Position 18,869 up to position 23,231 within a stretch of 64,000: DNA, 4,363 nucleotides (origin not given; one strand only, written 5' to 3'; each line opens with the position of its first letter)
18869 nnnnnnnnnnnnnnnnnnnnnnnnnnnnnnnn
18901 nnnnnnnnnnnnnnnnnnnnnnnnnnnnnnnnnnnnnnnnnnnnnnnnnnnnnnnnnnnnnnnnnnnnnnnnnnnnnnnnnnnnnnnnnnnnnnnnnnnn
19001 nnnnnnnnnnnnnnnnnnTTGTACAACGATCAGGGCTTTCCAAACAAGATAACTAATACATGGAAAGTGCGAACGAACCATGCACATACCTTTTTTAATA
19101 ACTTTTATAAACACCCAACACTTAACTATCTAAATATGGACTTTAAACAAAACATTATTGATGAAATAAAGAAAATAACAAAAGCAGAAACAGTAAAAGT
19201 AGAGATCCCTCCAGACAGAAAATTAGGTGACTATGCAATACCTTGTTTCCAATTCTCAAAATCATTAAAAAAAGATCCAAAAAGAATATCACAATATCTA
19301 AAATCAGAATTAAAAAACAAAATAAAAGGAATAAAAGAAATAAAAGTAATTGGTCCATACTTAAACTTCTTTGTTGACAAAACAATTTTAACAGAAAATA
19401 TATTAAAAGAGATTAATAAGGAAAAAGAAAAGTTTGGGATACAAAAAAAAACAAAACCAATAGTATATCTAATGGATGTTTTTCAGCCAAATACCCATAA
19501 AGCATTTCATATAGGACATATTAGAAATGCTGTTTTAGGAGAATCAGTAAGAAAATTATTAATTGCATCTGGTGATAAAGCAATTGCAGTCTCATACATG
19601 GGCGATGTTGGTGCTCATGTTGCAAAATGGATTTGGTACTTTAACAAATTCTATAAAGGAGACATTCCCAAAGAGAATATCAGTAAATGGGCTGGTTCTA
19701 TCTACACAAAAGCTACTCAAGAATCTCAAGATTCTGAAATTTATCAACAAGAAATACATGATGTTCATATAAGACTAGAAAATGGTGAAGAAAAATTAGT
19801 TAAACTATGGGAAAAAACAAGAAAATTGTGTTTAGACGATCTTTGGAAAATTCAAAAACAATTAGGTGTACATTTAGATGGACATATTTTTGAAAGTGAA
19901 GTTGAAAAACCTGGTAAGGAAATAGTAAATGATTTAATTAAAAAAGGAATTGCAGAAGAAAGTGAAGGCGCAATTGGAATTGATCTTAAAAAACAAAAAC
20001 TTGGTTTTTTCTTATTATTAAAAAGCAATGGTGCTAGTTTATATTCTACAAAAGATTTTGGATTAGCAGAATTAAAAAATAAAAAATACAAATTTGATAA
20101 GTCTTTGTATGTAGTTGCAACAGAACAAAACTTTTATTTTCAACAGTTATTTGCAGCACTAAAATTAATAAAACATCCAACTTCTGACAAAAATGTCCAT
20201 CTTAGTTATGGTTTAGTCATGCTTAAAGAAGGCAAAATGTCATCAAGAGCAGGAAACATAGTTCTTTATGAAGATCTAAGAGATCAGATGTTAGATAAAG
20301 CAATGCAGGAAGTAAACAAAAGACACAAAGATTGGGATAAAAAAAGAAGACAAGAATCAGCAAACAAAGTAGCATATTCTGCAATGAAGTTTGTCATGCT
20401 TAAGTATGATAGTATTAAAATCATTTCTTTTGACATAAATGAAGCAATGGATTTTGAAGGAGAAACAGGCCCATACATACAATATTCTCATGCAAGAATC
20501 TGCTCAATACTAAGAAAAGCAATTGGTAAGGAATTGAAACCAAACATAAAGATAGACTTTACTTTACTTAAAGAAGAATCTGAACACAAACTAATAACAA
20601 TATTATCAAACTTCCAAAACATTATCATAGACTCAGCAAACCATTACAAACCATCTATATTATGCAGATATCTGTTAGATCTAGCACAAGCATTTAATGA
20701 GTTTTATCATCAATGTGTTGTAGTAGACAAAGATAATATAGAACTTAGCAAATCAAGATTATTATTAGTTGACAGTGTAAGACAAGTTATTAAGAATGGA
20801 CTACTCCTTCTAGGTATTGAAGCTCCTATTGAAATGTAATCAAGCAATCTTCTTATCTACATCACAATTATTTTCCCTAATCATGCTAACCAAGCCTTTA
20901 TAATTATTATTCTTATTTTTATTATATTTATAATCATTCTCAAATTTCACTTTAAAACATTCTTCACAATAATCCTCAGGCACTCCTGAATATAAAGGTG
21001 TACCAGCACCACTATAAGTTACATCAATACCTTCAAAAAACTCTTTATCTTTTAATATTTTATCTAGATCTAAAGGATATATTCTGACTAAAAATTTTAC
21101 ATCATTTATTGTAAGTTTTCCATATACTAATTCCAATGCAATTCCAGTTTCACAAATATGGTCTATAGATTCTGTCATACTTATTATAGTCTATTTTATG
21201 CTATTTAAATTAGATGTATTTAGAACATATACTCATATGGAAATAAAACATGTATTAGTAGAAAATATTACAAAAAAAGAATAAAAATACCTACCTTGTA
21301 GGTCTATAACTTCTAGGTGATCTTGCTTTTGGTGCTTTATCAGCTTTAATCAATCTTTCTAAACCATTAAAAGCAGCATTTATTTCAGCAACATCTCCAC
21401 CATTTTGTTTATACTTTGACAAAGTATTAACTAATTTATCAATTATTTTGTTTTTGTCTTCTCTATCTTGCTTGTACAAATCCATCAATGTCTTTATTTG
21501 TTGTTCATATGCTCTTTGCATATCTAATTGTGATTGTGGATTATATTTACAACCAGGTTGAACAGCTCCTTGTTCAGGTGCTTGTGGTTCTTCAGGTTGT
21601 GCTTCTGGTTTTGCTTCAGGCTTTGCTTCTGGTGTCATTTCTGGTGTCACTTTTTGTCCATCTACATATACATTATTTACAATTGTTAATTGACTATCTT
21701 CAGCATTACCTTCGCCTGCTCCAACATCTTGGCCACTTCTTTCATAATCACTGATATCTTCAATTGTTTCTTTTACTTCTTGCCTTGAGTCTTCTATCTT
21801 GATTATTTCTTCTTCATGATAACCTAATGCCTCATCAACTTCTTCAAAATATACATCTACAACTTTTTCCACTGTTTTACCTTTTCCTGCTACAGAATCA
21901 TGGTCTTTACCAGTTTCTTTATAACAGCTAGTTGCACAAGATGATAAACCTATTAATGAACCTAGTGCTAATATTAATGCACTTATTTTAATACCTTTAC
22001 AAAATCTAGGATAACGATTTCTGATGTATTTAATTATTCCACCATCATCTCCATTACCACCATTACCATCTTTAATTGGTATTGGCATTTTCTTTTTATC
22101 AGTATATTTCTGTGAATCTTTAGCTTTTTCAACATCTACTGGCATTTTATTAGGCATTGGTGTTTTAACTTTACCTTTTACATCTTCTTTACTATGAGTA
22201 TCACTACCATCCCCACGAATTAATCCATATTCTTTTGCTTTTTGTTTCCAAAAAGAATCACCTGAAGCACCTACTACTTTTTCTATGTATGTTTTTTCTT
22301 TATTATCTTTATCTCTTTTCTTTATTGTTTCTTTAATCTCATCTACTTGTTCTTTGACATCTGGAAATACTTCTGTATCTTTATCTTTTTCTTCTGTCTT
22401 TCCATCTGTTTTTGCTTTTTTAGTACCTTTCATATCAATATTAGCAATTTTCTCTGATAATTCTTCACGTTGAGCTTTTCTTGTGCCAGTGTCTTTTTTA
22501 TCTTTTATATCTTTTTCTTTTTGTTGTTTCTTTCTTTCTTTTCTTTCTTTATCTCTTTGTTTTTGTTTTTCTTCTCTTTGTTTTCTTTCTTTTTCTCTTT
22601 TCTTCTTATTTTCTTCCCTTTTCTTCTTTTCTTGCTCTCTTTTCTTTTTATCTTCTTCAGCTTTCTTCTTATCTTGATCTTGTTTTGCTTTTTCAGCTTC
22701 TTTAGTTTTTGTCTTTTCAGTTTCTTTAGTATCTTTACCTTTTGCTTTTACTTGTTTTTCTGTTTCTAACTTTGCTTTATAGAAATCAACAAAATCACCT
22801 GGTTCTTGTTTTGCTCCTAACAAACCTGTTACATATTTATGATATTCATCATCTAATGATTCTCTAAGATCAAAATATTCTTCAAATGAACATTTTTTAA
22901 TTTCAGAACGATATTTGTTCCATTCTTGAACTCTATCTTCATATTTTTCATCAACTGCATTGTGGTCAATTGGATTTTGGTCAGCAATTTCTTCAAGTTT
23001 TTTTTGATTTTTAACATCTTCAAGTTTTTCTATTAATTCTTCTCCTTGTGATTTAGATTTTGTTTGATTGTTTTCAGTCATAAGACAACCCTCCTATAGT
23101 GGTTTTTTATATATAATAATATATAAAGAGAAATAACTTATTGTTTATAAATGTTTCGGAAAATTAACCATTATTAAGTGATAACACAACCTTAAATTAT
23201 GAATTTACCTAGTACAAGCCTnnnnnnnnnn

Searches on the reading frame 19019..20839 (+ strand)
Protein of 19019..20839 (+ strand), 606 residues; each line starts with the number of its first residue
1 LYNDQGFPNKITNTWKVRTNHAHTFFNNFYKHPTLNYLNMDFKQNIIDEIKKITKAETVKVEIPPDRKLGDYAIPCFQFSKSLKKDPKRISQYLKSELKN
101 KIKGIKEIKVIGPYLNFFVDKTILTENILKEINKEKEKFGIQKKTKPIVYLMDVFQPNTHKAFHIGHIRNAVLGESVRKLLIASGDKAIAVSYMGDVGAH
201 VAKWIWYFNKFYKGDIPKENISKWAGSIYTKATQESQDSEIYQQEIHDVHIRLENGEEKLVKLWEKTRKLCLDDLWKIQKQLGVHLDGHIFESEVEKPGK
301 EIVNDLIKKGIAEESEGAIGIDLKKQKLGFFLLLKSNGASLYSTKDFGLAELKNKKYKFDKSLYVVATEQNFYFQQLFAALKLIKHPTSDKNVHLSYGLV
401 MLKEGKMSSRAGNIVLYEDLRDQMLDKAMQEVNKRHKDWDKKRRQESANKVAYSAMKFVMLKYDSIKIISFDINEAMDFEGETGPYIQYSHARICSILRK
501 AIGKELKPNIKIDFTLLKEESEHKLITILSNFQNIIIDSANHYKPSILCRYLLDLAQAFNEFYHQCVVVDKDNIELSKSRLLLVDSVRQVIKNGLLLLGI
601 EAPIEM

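Call 7: search_protein_families(library=pfam, proteins=[window:19019-20839:+], max_evalue=0.01)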
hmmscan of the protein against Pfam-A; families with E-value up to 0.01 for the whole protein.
window:19019-20839:+ (606 aa): 3 families
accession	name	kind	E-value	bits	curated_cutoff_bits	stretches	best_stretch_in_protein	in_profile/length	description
PF00750.26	tRNA-synt_1d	-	1.4e-48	166.1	23.3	1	134-467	7-343/349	tRNA synthetases class I (R), catalytic domain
PF05746.21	DALR_1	-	4.1e-35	120.8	22.3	1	487-606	1-117/117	DALR anticodon binding domain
PF03485.21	Arg_tRNA_synt_N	-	2e-15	57.6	21.5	1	42-119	3-85/85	Arginyl tRNA synthetase N terminal domain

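Call 33: find_homologous_proteins(query=window:19019-20839:+, max_evalue=1e-50)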
Query window:19019-20839:+ (606 aa): 4638 proteins with E <= 1e-50 among 8000 candidates; the best 120 are listed.
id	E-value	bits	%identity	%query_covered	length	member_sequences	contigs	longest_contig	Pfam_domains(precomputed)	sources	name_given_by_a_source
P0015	0.0e+0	1258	100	94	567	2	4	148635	PF05746.22,PF00750.26,PF03485.22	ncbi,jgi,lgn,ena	-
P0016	6.3e-279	945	70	95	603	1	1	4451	PF05746.22,PF00750.26,PF03485.22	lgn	-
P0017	1.2e-189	650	54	93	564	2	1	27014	PF05746.22,PF00750.26,PF03485.22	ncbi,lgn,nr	ncbi:MAG: Arginine--tRNA ligase [Candidatus Woesearchaeota archaeon]|nr:Arginine--tRNA ligase [Candi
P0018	7.3e-185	634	54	93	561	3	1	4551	PF05746.22,PF00750.26,PF03485.22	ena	-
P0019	6.1e-184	631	52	94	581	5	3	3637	PF01406.26,PF05746.22,PF00750.26,PF03485.22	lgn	-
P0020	1.4e-183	630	54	93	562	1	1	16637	PF05746.22,PF00750.26,PF03485.22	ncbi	-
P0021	6.1e-182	624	54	94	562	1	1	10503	PF05746.22,PF00750.26,PF03485.22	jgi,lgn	-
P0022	8.4e-182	624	54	90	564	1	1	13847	PF05746.22,PF00750.26,PF03485.22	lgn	-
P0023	1.0e-181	624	54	91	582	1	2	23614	PF01406.26,PF05746.22,PF00750.26,PF03485.22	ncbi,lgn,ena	-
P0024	3.5e-181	622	54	90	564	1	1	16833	PF05746.22,PF00750.26,PF03485.22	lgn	-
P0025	5.7e-179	615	53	93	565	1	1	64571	PF05746.22,PF00750.26,PF03485.22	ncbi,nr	ncbi:MAG: arginine--tRNA ligase [Nanoarchaeota archaeon]|nr:arginine--tRNA ligase [Nanoarchaeota arc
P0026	6.6e-179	614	53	93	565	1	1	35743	PF05746.22,PF00750.26,PF03485.22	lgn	-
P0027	1.4e-178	613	53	93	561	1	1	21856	PF05746.22,PF00750.26,PF03485.22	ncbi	ncbi:MAG: arginine--tRNA ligase [Candidatus Woesearchaeota archaeon]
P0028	6.8e-178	611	54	93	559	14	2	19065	PF05746.22,PF00750.26,PF03485.22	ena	-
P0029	3.9e-177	608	53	93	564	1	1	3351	PF05746.22,PF00750.26,PF03485.22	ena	-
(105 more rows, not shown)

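Call 34: find_encoding_contigs(protein=P0016, flank=10000, max_places=3)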
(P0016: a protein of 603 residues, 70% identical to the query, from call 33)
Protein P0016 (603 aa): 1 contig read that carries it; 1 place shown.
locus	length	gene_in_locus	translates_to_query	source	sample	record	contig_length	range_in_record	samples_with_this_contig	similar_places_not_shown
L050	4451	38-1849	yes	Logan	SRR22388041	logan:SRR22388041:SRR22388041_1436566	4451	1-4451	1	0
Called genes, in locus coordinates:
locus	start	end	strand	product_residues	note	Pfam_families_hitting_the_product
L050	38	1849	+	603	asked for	PF03485:Arg_tRNA_synt_N, PF00750:tRNA-synt_1d, PF05746:DALR_1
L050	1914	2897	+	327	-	PF04552:Sigma54_DBD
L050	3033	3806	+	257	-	-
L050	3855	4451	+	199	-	?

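Call 35: find_encoding_contigs(protein=P0017, flank=10000, max_places=2)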
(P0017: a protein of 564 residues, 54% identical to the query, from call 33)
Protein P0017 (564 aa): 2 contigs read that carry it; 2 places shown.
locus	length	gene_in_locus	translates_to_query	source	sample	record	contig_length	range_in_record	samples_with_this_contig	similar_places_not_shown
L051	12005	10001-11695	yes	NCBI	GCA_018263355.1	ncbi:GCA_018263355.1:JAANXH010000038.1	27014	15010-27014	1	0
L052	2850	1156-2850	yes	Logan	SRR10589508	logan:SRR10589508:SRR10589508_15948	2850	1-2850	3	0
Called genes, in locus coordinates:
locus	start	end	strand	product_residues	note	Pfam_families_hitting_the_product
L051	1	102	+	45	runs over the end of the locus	-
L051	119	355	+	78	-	PF09341:Pcc1 (weak)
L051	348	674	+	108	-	PF01920:Prefoldin_2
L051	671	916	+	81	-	PF03685:UPF0147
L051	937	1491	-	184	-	PF00924:MS_channel_2nd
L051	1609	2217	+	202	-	PF01066:CDP-OH_P_transf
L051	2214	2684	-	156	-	-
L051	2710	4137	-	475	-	PF07690:MFS_1 (weak)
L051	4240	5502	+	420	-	-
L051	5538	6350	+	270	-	PF06745:ATPase, PF23442:DUF7125 (faint)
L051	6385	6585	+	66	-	-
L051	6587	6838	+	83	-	-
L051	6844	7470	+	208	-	-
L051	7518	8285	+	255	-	PF18297:NFACT-R_2 (faint), PF05670:NFACT-R_1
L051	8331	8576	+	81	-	PF07690:MFS_1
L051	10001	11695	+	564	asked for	PF03485:Arg_tRNA_synt_N, PF00750:tRNA-synt_1d, PF05746:DALR_1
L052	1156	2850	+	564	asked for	PF03485:Arg_tRNA_synt_N, PF00750:tRNA-synt_1d, PF05746:DALR_1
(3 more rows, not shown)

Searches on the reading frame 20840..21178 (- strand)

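Call 42: search_protein_families(library=phrogs, proteins=[window:20840-21178:-], max_evalue=0.01)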
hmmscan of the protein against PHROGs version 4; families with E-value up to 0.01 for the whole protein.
window:20840-21178:- (112 aa): 0 families

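Call 49: search_protein_families(library=pfam, proteins=[window:20840-21178:-], max_evalue=10)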
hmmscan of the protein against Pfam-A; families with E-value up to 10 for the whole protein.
window:20840-21178:- (112 aa): 1 family
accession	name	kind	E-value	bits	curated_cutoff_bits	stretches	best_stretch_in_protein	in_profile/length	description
PF06093.19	Spt4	-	0.0028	18.1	25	1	68-110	18-61/77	Spt4/RpoE2 zinc finger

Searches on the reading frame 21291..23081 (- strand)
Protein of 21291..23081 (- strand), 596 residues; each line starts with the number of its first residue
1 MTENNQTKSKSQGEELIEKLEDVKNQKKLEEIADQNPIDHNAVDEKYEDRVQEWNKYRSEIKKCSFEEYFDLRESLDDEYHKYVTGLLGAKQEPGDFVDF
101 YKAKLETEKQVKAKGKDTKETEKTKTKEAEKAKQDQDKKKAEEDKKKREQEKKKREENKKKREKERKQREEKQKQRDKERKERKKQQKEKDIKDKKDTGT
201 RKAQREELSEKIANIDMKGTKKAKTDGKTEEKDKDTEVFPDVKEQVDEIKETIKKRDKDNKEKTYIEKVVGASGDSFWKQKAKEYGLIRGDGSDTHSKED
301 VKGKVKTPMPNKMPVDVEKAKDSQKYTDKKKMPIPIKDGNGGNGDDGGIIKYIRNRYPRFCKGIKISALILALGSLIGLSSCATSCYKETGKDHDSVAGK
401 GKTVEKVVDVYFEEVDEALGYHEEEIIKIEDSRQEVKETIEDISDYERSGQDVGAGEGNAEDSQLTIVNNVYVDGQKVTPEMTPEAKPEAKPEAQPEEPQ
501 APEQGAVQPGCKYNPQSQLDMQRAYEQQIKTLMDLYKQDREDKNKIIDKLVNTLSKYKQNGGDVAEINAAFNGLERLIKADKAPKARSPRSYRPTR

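Call 7: search_protein_families(library=pfam, proteins=[window:21291-23081:-], max_evalue=0.01)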
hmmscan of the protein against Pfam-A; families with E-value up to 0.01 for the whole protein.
window:21291-23081:- (596 aa): 0 families

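Call 16: find_encoding_contigs(protein=window:21291-23081:-, flank=5000, max_places=5)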
Protein window:21291-23081:- (596 aa): 12 contigs read that carry it; 5 places shown.
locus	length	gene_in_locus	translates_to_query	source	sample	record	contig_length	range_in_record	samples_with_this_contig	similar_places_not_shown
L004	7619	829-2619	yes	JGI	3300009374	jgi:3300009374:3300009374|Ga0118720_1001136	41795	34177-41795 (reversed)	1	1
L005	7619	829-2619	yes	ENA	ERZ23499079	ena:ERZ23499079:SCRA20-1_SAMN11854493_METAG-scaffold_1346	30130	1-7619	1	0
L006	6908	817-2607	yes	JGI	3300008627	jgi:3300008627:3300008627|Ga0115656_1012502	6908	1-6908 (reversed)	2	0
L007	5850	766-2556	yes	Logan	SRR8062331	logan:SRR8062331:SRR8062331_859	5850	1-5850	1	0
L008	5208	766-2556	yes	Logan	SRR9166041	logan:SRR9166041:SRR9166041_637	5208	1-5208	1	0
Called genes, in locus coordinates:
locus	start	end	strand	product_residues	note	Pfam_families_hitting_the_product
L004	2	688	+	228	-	?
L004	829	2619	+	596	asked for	-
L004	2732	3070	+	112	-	-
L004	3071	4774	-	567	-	PF03485:Arg_tRNA_synt_N, PF00750:tRNA-synt_1d, PF05746:DALR_1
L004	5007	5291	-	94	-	-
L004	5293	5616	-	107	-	-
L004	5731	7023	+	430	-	PF00919:UPF0004, PF04055:Radical_SAM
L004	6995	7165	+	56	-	-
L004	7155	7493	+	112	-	PF01900:RNase_P_Rpp14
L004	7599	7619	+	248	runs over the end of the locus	PF10584:Proteasome_A_N, PF00227:Proteasome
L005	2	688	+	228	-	?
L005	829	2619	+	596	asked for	-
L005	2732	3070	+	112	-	-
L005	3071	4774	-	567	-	PF03485:Arg_tRNA_synt_N, PF00750:tRNA-synt_1d, PF05746:DALR_1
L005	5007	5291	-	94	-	-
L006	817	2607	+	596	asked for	-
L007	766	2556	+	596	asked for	-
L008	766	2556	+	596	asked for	-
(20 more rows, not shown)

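Call 21: search_protein_families(library=ncbifam, proteins=[window:21291-23081:-], max_evalue=0.01)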
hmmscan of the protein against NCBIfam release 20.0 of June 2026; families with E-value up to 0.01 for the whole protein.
window:21291-23081:- (596 aa): 0 families

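Call 28: list_cluster_members(proteins=[window:21291-23081:-, window:27668-28324:+, P0001, window:24969-26519:+, window:16887-18179:-])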
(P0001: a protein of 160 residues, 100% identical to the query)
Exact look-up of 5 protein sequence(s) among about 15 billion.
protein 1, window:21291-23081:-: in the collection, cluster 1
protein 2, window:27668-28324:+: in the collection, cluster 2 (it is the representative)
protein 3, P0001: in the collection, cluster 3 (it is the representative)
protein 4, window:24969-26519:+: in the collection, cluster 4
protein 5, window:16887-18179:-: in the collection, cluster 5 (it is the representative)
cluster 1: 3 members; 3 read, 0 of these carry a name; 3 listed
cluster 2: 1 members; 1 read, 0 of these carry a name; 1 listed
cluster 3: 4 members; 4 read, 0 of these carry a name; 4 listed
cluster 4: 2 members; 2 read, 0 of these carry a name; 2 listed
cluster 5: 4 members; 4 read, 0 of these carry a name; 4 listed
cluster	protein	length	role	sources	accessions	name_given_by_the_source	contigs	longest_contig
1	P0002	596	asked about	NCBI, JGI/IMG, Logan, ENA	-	-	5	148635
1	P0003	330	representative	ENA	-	-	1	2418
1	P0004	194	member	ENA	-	-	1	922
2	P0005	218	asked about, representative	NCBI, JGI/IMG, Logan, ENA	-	-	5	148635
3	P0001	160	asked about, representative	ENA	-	-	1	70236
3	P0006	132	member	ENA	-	-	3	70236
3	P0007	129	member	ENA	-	-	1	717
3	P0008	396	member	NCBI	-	-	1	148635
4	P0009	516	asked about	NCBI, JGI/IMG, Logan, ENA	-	-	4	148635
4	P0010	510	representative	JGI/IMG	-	-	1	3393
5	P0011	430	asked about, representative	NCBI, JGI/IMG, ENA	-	-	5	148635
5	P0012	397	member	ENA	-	-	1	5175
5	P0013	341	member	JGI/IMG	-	-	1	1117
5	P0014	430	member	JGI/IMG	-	-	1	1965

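Call 42: search_protein_families(library=phrogs, proteins=[window:21291-23081:-], max_evalue=0.01)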
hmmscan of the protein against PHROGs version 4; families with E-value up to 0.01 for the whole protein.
window:21291-23081:- (596 aa): 0 families

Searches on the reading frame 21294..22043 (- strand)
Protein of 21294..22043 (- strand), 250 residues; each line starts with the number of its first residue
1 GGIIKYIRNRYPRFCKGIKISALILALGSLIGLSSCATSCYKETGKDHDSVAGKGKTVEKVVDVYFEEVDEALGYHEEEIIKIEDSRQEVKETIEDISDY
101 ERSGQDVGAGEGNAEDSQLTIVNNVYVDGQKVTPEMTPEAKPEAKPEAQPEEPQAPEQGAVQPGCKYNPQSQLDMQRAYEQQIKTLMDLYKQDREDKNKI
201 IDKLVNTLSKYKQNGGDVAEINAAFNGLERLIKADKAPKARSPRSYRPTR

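Call 49: search_protein_families(library=pfam, proteins=[window:21294-22043:-], max_evalue=10)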
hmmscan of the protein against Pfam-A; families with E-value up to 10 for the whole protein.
seq(250 aa): 9 families
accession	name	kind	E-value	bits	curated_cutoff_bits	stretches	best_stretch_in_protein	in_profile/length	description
PF05887.16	Trypan_PARP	-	0.01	16.2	100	1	114-169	41-97/134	Procyclic acidic repetitive protein (PARP)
PF08066.17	PMC2NT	-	0.064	14.3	23.3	1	28-73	41-86/91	PMC2NT (NUC016) domain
PF06103.16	DUF948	-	0.13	12.9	37.2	1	20-105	1-85/89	Bacterial protein of unknown function (DUF948)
PF11871.13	DUF3391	-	0.15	13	27.8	1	122-196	48-128/136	Domain of unknown function (DUF3391)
PF03564.21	DUF1759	-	0.23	11.9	25.4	1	177-234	54-108/148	Protein of unknown function (DUF1759)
PF05377.16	FlaC_arch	-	0.24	12.3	27.8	1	67-99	3-35/55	Flagella accessory protein C (FlaC)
PF03232.19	COQ7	-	0.58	10.2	23.5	1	57-125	95-157/169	Ubiquinone biosynthesis protein COQ7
PF07889.17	DUF1664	-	0.69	10.4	34.6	1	176-233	61-118/124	Protein of unknown function (DUF1664)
PF10925.13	DUF2680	-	0.91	10.1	25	1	180-206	3-29/57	Protein of unknown function (DUF2680)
